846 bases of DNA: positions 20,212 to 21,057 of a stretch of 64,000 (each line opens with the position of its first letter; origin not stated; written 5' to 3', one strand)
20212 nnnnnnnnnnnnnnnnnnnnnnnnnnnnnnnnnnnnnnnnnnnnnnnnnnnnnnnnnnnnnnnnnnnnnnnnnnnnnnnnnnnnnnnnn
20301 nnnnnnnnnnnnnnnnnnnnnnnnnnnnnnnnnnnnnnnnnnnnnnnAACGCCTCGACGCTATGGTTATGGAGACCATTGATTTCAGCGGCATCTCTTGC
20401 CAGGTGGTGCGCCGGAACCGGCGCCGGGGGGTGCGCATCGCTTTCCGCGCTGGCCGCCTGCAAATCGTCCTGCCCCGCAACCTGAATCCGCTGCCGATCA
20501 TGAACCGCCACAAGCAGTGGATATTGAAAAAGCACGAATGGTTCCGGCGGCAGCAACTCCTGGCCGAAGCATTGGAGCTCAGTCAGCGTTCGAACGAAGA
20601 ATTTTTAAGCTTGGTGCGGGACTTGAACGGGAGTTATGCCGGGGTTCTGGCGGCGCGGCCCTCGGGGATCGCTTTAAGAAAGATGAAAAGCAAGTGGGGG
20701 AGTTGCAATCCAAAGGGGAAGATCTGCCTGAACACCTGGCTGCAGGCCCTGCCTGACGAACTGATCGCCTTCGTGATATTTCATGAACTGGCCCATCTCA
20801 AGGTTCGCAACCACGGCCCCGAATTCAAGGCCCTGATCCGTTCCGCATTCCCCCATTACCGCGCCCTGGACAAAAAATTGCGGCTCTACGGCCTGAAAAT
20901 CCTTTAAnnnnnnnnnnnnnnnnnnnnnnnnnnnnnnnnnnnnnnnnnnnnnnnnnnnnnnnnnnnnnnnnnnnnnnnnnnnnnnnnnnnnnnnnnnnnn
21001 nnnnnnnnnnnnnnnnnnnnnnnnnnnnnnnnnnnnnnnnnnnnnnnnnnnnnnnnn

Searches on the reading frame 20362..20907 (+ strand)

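Call 39: search_protein_families(library=pfam, proteins=[window:20362-20907:+], max_evalue=0.01)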
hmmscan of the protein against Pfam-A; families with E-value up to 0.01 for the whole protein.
window:20362-20907:+ (181 aa): 2 families
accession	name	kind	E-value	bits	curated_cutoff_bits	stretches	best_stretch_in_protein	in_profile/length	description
PF01863.23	YgjP-like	-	5.9e-28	98.7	26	1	80-174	111-205/207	YgjP-like, metallopeptidase domain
PF10263.15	SprT-like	-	1.5e-05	25.2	25.6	1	106-161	27-94/108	SprT-like family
